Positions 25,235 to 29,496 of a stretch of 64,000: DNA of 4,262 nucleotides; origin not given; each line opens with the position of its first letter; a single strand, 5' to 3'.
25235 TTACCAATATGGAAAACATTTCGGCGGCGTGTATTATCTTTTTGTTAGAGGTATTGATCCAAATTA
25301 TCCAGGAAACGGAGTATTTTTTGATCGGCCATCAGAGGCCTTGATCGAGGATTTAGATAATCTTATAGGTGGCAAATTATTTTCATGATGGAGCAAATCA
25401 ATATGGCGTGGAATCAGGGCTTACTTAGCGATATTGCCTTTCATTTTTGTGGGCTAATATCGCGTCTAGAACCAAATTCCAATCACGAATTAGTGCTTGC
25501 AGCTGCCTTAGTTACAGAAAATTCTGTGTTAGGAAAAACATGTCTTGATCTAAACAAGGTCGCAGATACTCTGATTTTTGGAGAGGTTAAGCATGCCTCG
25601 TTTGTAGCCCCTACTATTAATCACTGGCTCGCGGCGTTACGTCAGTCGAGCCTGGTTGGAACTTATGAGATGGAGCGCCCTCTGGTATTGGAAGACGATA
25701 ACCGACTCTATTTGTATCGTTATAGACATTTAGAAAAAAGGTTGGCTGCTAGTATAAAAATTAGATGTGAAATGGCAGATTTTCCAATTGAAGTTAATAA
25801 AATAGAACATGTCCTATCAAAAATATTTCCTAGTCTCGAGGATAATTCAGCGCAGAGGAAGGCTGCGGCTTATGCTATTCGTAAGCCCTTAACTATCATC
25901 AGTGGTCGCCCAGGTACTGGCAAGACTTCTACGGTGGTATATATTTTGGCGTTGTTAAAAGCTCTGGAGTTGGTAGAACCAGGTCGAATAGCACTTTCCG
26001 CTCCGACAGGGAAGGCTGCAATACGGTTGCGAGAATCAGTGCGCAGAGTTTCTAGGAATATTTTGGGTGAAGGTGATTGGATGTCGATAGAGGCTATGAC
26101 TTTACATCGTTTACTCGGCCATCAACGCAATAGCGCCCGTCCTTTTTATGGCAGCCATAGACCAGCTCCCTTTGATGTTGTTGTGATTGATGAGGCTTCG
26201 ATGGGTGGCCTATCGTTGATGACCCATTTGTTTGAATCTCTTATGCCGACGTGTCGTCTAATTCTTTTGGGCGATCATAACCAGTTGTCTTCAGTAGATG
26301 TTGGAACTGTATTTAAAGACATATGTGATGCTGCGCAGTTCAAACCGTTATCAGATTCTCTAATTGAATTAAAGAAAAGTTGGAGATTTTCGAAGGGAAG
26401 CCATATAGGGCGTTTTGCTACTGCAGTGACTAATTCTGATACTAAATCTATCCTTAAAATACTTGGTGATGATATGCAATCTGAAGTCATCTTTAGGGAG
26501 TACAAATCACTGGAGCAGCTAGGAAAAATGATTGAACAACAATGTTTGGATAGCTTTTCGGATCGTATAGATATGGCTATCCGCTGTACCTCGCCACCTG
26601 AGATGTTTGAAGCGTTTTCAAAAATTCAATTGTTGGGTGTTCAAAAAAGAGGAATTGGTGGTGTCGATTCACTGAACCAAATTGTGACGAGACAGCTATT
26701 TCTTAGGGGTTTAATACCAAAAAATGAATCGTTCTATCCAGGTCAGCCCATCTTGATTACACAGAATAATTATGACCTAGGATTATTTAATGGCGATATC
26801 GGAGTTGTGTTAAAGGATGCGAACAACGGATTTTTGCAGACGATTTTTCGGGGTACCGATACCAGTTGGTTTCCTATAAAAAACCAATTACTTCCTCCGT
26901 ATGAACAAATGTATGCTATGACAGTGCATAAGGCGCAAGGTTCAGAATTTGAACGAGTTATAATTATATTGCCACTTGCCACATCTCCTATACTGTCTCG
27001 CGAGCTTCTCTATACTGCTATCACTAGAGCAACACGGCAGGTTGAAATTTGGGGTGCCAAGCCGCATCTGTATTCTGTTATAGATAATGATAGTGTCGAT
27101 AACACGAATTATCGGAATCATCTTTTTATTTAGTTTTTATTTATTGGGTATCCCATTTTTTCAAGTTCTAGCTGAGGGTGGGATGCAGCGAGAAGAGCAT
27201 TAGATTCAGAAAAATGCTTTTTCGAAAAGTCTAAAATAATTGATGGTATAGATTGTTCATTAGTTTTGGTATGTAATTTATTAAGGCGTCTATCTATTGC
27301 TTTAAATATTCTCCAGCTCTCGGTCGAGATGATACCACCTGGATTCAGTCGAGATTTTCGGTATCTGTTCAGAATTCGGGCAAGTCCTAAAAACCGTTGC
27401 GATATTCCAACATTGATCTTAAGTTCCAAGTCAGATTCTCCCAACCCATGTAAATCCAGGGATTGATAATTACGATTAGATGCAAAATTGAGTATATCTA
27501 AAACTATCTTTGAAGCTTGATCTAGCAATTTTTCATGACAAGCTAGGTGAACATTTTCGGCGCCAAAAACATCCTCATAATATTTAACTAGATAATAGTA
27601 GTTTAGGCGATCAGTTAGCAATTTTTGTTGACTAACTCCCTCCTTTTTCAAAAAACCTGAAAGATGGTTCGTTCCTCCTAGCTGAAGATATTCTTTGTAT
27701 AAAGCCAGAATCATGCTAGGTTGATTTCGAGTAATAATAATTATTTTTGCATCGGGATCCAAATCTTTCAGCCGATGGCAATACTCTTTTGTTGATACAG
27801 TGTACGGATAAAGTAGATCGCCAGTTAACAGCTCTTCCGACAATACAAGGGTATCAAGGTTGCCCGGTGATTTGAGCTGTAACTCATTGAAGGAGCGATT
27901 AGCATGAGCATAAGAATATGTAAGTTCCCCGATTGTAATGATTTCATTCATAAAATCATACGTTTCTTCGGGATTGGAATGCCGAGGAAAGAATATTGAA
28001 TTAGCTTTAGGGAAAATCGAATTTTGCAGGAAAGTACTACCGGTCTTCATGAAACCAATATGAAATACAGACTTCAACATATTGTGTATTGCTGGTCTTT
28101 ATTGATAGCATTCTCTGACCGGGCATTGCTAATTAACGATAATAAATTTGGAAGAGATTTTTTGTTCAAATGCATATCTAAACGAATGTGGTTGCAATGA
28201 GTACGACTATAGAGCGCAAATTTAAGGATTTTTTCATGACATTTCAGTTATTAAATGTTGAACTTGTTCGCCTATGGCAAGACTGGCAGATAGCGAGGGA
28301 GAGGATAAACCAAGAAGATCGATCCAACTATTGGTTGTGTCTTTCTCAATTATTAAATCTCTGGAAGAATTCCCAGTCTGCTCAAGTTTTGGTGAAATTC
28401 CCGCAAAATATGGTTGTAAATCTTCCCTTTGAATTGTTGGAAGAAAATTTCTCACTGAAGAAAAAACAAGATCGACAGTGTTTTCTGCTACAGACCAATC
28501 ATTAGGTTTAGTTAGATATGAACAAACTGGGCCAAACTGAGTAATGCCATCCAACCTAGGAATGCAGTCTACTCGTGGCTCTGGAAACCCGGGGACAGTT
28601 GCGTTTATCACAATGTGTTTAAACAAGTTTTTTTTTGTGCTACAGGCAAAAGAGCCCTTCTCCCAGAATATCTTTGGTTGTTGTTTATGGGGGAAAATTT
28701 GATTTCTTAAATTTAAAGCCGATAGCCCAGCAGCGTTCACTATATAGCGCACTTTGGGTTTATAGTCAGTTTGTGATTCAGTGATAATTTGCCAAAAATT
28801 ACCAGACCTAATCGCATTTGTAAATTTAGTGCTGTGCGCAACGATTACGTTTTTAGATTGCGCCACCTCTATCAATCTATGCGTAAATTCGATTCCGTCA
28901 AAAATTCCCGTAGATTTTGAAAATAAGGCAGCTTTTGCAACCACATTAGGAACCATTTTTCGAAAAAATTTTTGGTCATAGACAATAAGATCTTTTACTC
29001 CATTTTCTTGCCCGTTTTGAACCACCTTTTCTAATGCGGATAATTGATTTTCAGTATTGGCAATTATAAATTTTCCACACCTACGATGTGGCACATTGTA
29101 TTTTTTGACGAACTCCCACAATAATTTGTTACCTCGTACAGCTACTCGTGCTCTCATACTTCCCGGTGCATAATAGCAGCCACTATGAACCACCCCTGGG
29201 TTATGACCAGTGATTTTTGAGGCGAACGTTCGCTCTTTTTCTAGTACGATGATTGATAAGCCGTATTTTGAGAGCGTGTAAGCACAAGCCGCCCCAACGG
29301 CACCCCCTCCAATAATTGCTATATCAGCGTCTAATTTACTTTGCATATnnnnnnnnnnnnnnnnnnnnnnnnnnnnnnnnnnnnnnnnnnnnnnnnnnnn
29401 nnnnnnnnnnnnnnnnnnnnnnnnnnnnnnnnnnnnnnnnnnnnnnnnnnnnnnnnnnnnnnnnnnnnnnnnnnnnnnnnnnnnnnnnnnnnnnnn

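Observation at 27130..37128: Accessory island 1: unassigned pathway for a nucleotide-activated, aminated, methylated and possibly sulfated headgroup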

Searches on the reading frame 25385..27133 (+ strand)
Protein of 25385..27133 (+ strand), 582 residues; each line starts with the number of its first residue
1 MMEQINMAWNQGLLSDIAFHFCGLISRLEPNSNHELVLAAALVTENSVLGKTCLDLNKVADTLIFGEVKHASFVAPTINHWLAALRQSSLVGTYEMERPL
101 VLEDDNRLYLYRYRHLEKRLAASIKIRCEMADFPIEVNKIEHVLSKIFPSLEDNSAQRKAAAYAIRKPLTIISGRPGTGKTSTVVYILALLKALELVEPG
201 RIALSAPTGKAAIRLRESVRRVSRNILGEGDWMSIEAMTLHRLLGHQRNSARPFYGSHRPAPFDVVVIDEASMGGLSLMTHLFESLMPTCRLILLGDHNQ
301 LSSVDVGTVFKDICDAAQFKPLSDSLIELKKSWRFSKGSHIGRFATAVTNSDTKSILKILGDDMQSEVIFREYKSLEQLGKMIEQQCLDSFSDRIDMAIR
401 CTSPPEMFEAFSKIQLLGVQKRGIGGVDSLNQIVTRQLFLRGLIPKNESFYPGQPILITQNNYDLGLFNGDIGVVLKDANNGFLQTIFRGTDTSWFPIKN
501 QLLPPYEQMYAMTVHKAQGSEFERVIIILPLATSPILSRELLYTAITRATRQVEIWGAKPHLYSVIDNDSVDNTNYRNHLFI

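Call 33: find_related_loci(query=window:25385-27133:+, collection=genome_contigs, flank=10000)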
Query window:25385-27133:+ (582 aa) in genome_contigs; peptide patterns used: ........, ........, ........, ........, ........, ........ (x = any residue, [..] = any of these).
25 stretches matched a pattern, but none encodes a relative of the query by tblastn (E <= 1e-3).

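Call 34: list_cluster_members(proteins=[window:25385-27133:+, window:27130-28080:-, window:28234-29346:-, window:29349-30428:-, window:30443-31174:-, window:32777-33457:-, window:35050-35961:-, window:36079-37128:-, window:37179-37496:-, window:21753-25388:+])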
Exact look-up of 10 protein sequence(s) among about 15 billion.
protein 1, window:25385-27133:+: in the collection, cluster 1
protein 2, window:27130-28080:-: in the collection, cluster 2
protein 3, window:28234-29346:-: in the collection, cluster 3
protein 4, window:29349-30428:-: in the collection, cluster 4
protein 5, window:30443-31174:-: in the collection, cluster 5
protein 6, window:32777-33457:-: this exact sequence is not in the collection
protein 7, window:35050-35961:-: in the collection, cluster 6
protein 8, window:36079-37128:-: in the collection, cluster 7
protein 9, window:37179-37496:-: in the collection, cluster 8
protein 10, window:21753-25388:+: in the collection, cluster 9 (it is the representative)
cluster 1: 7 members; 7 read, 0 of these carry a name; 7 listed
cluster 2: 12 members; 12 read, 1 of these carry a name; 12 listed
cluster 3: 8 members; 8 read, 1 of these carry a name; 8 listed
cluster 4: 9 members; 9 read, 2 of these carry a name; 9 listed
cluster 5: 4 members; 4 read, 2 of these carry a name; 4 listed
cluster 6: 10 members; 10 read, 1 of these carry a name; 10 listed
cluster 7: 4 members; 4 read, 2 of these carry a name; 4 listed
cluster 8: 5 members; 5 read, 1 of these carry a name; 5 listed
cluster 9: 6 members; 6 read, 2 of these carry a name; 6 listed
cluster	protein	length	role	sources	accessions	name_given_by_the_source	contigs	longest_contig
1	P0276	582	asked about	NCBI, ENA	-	-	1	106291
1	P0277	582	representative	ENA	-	-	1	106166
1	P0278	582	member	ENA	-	-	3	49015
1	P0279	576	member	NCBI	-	-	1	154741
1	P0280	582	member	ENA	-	-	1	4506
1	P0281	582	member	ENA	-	-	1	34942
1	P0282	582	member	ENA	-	-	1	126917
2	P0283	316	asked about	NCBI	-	-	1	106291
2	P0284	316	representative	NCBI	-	-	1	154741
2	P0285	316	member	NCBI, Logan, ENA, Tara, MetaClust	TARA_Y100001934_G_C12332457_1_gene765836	strand:- start:897 stop:1847 length:951 start_codon:yes stop_codon:yes gene_type:complete | TARA_124_MIX_0.45-0.8_C12332457_1_gene765836 NOG312455 ""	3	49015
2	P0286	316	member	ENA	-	-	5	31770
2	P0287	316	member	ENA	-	-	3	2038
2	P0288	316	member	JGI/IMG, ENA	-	-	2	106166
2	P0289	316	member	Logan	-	-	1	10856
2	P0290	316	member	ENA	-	-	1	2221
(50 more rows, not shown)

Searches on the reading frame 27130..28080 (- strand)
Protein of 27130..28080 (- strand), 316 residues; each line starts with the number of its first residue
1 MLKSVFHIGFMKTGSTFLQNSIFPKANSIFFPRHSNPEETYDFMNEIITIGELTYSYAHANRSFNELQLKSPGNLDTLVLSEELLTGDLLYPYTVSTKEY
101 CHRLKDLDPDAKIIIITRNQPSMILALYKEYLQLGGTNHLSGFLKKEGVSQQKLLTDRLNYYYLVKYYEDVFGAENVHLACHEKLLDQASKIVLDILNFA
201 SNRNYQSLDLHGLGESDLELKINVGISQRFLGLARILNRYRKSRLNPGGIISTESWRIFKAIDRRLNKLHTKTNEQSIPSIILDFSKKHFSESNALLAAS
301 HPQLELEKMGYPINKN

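Call 4: search_protein_families(library=pfam, proteins=[window:27130-28080:-], max_evalue=0.01)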
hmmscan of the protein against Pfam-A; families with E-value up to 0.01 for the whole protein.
window:27130-28080:- (316 aa): 1 family
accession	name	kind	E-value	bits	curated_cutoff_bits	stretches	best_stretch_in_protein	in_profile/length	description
PF13469.12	Sulfotransfer_3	-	0.00083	20.1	27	0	6-199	3-209/216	Sulfotransferase family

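Call 5: search_protein_families(library=ncbifam, proteins=[window:27130-28080:-], max_evalue=0.01)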
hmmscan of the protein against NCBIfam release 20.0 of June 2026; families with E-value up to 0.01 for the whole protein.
window:27130-28080:- (316 aa): 0 families

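Call 57: search_solved_structures(query=window:27130-28080:-, max_evalue=10)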
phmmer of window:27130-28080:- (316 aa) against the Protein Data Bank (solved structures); distinct sequences matched with E-value up to 10: 1.
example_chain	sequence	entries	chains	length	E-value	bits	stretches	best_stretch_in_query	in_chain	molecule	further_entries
3rnl_A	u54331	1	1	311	0.39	13.1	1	101-199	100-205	Sulfotransferase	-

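Call 90: predict_structure(protein=window:27130-28080:-)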
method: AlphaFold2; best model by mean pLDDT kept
length: 316 residues; sequences in the alignment: 1
mean_pLDDT: 34.0   pTM: 0.19
mean pLDDT of the five models: 34.0, 32.9, 30.5, 30.0, 29.2
residues with pLDDT >= 90: 0; 70-90: 0; 50-70: 0; < 50: 316
segments of 3 or more residues with pLDDT < 50: 1-316
pLDDT, mean of each block of 10 residues (from residue 1): 26 33 32 37 35 36 39 37 32 32 36 36 31 32 33 32 32 28 35 36 32 26 31 36 33 36 41 35 32 34 44 40
secondary structure, 60 per line:
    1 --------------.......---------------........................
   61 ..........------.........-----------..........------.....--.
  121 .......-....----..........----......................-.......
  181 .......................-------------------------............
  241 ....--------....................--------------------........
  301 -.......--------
elements in order: H15-21 H37-70 E77-81 H82-85 H97-106 E113-117 E120-127 H129-132 H137-146 H151-172 H174-203 H229-244 H253-272 H293-300 H302-308

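Call 91: search_protein_families(library=pfam, proteins=[window:27130-28080:-], max_evalue=0.1)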
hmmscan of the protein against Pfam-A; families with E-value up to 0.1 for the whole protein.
window:27130-28080:- (316 aa): 1 family
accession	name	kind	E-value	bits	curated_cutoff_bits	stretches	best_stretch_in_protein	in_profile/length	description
PF13469.12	Sulfotransfer_3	-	0.00083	20.1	27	1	6-199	3-209/216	Sulfotransferase family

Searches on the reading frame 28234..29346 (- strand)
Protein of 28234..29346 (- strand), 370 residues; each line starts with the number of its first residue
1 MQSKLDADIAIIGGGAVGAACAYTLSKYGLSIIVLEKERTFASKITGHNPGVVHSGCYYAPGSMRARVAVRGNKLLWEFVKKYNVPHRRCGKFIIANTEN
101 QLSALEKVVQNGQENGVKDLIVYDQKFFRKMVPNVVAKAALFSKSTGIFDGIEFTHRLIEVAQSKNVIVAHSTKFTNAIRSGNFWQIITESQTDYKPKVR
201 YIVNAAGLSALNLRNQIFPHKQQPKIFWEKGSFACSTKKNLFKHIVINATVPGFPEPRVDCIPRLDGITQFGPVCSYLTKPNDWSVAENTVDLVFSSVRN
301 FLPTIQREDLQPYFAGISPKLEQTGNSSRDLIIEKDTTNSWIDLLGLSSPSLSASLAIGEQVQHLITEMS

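Call 4: search_protein_families(library=pfam, proteins=[window:28234-29346:-], max_evalue=0.01)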
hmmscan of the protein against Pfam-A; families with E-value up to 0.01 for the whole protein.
window:28234-29346:- (370 aa): 9 families
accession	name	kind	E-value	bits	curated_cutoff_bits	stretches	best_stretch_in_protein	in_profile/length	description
PF01266.30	DAO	-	1.6e-44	153.3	27.9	1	8-362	1-350/353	FAD dependent oxidoreductase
PF13450.12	NAD_binding_8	-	1e-06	29.4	21.9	1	11-46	1-36/68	NAD(P)-binding Rossmann-like domain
PF03486.20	HI0933_like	-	2.7e-05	24.2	50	1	8-46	2-40/244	HI0933-like protein Rossmann domain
PF00890.30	FAD_binding_2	-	4.6e-05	23.2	20.4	1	8-43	1-36/414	FAD binding domain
PF07992.20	Pyr_redox_2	-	6.2e-05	23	26.1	1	8-43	2-37/291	Pyridine nucleotide-disulphide oxidoreductase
PF13738.12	Pyr_redox_3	-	0.0001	22.1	30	1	11-41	2-33/305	Pyridine nucleotide-disulphide oxidoreductase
PF01946.23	Thi4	-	0.00016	21.5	26.2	1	5-40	16-52/235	Thi4 family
PF01494.25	FAD_binding_3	-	0.0002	21.1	22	1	7-43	2-38/349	FAD binding domain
PF00070.33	Pyr_redox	-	0.004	18.1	22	1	9-41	2-34/82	Pyridine nucleotide-disulphide oxidoreductase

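Call 5: search_protein_families(library=ncbifam, proteins=[window:28234-29346:-], max_evalue=0.01)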
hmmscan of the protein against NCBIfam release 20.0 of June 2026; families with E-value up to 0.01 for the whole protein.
window:28234-29346:- (370 aa): 59 families (the best 25 are shown)
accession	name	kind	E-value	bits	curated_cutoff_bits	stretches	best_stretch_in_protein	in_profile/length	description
NF008726.1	PRK11728.1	equivalog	3.9e-53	180.7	299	2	8-274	2-267/389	L-2-hydroxyglutarate oxidase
NF033460.1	glycerol3P_ox_II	equivalog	8.9e-43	146.8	460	1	7-366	2-360/361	type 2 glycerol-3-phosphate oxidase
TIGR03377.1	glycerol3P_GlpA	equivalog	1.7e-14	53.3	552.8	1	8-329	1-315/530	anaerobic glycerol-3-phosphate dehydrogenase subunit GlpA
NF008313.0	PRK11101.1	equivalog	8.3e-14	51.1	425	1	3-321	5-318/548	anaerobic glycerol-3-phosphate dehydrogenase subunit A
TIGR03197.1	MnmC_Cterm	equivalog_domain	1.8e-13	50.3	174.2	1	8-215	1-208/400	FAD-dependent 5-carboxymethylaminomethyl-2-thiouridine(34) oxidoreductase MnmC1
NF002480.1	PRK01747.1-1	equivalog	2.4e-13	49.4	540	1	6-212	248-456/645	bifunctional tRNA (5-methylaminomethyl-2-thiouridine)(34)-methyltransferase MnmC2/FAD-dependent 5-carboxymethylaminomethyl-2-thiouridine(34)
NF050086.1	pipecolate_AmaA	exception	7.9e-12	44.5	600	1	2-200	21-230/425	L-pipecolate oxidase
NF008899.0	PRK12266.1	equivalog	2.1e-10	39.7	360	2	162-330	165-339/508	glycerol-3-phosphate dehydrogenase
NF009906.0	PRK13369.1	equivalog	4.3e-10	38.7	352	2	162-345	165-353/502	glycerol-3-phosphate dehydrogenase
TIGR03364.1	HpnW_proposed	hypoth_equivalog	1.3e-09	37.6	285.1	1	8-147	2-140/365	TIGR03364 family FAD-dependent oxidoreductase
TIGR02352.1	thiamin_ThiO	equivalog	1.1e-08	34.7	250.8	1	9-224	1-222/351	glycine oxidase ThiO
TIGR02032.1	GG-red-SF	subfamily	1.3e-08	34.9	158.8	1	8-43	2-37/297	geranylgeranyl reductase family protein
TIGR01373.1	soxB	subfamily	3.9e-08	32.5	529.45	1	4-143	28-167/407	sarcosine oxidase subunit beta family protein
NF001933.0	PRK00711.1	subfamily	5.8e-07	28.9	383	1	9-61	3-54/429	D-amino acid dehydrogenase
NF004789.0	PRK06134.1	subfamily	6.8e-06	24.9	747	1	3-43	9-49/581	FAD-dependent oxidoreductase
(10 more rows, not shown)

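Call 55: search_solved_structures(query=window:28234-29346:-, max_evalue=0.00001)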
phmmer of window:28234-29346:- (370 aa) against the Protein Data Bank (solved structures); distinct sequences matched with E-value up to 0.00001: 3.
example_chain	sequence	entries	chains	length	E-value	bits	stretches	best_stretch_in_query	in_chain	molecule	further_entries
3dme_A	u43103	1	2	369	4e-41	144.6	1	5-362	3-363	conserved exported protein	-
8w75_D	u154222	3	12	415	7.9e-31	110.7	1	6-284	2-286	FI05204p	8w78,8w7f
4x9m_A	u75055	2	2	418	1.1e-20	77.4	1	7-365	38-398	L-alpha-glycerophosphate oxidase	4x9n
